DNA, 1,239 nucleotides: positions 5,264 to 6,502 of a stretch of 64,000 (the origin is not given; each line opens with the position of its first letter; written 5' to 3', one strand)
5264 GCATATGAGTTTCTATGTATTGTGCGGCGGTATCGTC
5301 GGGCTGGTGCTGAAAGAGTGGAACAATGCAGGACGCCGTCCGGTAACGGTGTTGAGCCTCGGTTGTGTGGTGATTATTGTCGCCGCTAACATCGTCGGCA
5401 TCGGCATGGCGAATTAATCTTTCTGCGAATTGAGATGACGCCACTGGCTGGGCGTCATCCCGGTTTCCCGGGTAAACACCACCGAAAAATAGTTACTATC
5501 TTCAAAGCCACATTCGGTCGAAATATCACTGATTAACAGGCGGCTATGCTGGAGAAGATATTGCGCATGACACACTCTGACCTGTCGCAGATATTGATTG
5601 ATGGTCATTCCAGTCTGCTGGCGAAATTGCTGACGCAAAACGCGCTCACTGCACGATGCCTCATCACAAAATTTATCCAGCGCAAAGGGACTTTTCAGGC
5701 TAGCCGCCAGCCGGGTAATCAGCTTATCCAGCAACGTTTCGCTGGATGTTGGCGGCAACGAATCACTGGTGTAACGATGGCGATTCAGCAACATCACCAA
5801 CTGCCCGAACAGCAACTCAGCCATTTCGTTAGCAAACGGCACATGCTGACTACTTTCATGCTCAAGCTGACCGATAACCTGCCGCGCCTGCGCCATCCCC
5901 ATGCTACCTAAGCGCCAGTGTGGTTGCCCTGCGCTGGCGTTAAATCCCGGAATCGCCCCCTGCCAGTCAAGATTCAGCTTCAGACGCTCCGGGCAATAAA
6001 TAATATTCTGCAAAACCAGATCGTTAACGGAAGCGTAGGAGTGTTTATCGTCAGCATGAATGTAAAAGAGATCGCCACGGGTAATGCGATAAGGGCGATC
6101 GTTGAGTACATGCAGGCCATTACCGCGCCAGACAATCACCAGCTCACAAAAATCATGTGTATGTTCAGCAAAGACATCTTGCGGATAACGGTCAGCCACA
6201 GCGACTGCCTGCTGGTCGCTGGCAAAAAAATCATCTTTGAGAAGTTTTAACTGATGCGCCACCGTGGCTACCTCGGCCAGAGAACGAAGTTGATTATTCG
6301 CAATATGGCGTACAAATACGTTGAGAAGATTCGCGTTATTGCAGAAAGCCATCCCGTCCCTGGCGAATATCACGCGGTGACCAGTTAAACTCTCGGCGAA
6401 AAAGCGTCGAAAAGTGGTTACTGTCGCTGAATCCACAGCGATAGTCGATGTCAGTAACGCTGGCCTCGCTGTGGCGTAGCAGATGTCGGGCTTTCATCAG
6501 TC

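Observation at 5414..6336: rhaR begins at a GTG after a 73-nt spacer, not at the upstream M of the ORF track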

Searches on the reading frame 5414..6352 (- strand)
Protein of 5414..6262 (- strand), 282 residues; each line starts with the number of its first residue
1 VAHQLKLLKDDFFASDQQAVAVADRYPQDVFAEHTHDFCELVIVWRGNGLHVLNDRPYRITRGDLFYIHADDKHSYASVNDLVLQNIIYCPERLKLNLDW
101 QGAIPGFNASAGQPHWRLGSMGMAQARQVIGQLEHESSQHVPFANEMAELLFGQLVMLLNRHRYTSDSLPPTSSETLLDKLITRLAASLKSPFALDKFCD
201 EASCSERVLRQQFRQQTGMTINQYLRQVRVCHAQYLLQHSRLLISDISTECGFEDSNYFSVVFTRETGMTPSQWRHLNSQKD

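Call 7: find_related_loci(query=window:5414-6262:-, collection=genome_contigs, flank=2500)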
Query window:5414-6262:- (282 aa) in genome_contigs; peptide patterns used: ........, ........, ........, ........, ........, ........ (x = any residue, [..] = any of these).
67 stretches matched a pattern; 39 encode a relative of the query (tblastn E <= 1e-3); 39 distinct loci.
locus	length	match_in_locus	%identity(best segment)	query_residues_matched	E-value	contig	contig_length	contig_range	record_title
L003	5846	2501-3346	98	1-282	0e+0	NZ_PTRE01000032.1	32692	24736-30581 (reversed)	Escherichia sp. MOD1-EC7003 MOD1-EC7003_32_length_32692_cov_123, whole genome shotgun sequence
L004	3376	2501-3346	94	1-282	0e+0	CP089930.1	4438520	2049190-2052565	Escherichia coli strain E69 chromosome, complete genome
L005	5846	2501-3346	82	1-282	7e-160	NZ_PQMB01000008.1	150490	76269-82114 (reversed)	Citrobacter amalonaticus strain S646 scaffold8.1, whole genome shotgun sequence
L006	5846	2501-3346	81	1-282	5e-159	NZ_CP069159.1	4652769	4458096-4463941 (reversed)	Citrobacter sp. R56 chromosome, complete genome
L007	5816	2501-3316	73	4-275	1e-139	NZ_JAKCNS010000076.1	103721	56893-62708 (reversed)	Kluyvera intermedia strain INSAq229 Aq229_contig_77, whole genome shotgun sequence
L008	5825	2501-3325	71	1-275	9e-139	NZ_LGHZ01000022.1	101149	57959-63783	Kluyvera genomosp. 1 strain L2 contig22, whole genome shotgun sequence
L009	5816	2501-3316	72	4-275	3e-138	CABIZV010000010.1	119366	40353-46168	Enterobacteriaceae bacterium isolate MGYG-HGUT-00110 genome assembly, contig: .20298_3_19.10, whole genome shotgun seque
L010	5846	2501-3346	82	1-282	8e-162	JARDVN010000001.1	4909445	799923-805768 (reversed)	Citrobacter amalonaticus strain AUH_CA_2023_1 contig_2, whole genome shotgun sequence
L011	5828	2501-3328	69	1-276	8e-136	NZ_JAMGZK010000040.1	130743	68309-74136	Silvania hatchlandensis strain H19S6 NODE_16_length_130743_cov_58.014187, whole genome shotgun sequence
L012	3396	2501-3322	70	5-278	3e-135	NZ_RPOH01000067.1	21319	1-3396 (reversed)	Buttiauxella warmboldiae strain CCUG 35512 buttiauxella_warmboldiae_CCUG35512T_0000067, whole genome shotgun sequence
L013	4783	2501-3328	71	1-276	5e-134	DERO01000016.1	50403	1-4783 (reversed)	MAG TPA_asm: Leclercia adecarboxylata isolate UBA3338 UBA3338_contig_378, whole genome shotgun sequence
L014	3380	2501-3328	71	1-276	7e-134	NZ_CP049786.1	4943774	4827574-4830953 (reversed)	Leclercia sp. 29361 chromosome, complete genome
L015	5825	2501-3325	67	1-275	2e-119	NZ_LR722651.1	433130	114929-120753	Buttiauxella massiliensis strain Marseille-P9829, whole genome shotgun sequence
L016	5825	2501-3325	67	1-275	1e-118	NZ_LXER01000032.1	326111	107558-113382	Buttiauxella brennerae ATCC 51605 Sequence00032, whole genome shotgun sequence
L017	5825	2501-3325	67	1-275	3e-118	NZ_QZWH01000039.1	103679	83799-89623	Buttiauxella izardii strain CCUG 35510 buttiauxella_ixardii_CCUG_35510T_0000039, whole genome shotgun sequence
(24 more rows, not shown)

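Call 12: list_cluster_members(proteins=[window:5417-6262:-, window:5417-6352:-])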
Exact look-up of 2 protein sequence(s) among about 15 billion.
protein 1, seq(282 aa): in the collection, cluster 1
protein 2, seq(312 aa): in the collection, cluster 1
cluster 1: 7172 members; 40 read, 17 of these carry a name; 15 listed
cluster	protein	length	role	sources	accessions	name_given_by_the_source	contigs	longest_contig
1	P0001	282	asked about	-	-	HTH-type transcriptional activator RhaR [Escherichia coli] | HTH-type transcriptional activator RhaR n=6 Tax=cellular organisms TaxID=131567 ... | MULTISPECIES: HTH-type transcriptional activator RhaR [Enterobacteriaceae]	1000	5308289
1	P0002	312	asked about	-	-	HTH-type transcriptional activator RhaR [Escherichia coli] | FL=1 | AraC family L-rhamnose operon transcriptional activator RhaR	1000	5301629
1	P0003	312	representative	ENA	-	-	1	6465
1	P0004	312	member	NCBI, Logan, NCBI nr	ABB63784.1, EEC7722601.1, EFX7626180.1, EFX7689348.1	HTH-type transcriptional activator RhaR [Shigella dysenteriae] | positive regulator for rhaRS operon [Shigella dysenteriae Sd197]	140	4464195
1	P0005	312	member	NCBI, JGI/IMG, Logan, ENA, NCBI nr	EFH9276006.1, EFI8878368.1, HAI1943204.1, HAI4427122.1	TPA: HTH-type transcriptional activator RhaR [Escherichia coli] | rhaR | HTH-type transcriptional activator RhaR [Escherichia coli]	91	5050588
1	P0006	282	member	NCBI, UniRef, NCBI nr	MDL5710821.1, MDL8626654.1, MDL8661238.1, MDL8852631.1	HTH-type transcriptional activator RhaR [Escherichia coli] | HTH-type transcriptional activator RhaR n=1 Tax=Escherichia coli TaxID=562 ...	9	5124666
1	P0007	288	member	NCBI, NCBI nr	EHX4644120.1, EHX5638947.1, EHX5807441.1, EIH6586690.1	HTH-type transcriptional activator RhaR [Shigella dysenteriae]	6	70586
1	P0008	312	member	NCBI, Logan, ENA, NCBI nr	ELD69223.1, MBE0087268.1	HTH-type transcriptional activator rhaR [Escherichia coli KTE233]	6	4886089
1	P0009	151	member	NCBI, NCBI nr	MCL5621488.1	AraC family transcriptional regulator, partial [Escherichia coli] | AraC family transcriptional regulator [Escherichia coli]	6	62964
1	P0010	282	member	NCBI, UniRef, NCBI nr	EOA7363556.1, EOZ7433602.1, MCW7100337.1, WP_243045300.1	HTH-type transcriptional activator RhaR [Escherichia coli] | HTH-type transcriptional activator RhaR n=1 Tax=Escherichia coli TaxID=562 ...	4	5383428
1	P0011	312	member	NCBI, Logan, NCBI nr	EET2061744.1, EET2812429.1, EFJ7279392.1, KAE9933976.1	HTH-type transcriptional activator RhaR [Escherichia coli]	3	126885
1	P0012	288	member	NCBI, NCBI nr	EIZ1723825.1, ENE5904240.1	HTH-type transcriptional activator RhaR [Escherichia coli]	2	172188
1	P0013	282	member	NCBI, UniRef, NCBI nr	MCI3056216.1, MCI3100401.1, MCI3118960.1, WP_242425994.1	HTH-type transcriptional activator RhaR [Escherichia coli] | HTH-type transcriptional activator RhaR n=1 Tax=Escherichia coli TaxID=562 ...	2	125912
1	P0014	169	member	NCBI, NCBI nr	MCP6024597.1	AraC family ligand binding domain-containing protein, partial [Klebsiella pneumoniae] | AraC family ligand binding domain-containing protein [Klebsiella pneumoniae]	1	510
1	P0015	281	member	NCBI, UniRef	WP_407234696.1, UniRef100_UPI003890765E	HTH-type transcriptional activator RhaR [Escherichia coli] | HTH-type transcriptional activator RhaR n=1 Tax=Escherichia coli TaxID=562 ...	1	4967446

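Call 22: find_encoding_contigs(protein=P0007, flank=1200, max_places=2)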
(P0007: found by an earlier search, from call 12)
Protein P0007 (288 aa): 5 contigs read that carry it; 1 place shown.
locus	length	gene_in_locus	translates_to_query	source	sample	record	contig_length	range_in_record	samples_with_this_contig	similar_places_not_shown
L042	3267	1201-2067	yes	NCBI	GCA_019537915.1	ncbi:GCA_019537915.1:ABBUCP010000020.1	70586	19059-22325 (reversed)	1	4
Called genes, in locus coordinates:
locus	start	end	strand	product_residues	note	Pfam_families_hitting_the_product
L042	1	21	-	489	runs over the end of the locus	PF00370:FGGY_N, PF02782:FGGY_C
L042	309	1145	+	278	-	PF02311:AraC_binding, PF00165:HTH_AraC, PF12833:HTH_18, PF00165:HTH_AraC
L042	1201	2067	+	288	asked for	PF02311:AraC_binding, PF07883:Cupin_2 (weak), PF00165:HTH_AraC, PF12833:HTH_18, PF00165:HTH_AraC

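Call 23: find_encoding_contigs(protein=P0012, flank=1200, max_places=2)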
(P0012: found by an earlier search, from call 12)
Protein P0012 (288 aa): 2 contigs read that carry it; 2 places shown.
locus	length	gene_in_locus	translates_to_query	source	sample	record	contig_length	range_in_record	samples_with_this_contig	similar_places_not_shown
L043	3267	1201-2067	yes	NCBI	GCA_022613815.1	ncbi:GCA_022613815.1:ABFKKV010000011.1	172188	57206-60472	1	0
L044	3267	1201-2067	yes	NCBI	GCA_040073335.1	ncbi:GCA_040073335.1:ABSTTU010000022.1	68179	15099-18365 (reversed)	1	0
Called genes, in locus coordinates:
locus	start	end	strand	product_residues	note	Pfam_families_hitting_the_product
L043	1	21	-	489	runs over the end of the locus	PF00370:FGGY_N, PF02782:FGGY_C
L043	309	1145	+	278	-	PF02311:AraC_binding, PF00165:HTH_AraC, PF12833:HTH_18, PF00165:HTH_AraC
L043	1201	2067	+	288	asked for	PF02311:AraC_binding, PF07883:Cupin_2 (weak), PF00165:HTH_AraC, PF12833:HTH_18, PF00165:HTH_AraC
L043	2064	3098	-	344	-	PF06379:RhaT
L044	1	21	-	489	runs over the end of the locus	PF00370:FGGY_N, PF02782:FGGY_C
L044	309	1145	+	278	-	PF02311:AraC_binding, PF00165:HTH_AraC, PF12833:HTH_18, PF00165:HTH_AraC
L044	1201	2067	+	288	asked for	PF02311:AraC_binding, PF07883:Cupin_2 (weak), PF00165:HTH_AraC, PF12833:HTH_18, PF00165:HTH_AraC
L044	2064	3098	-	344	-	PF06379:RhaT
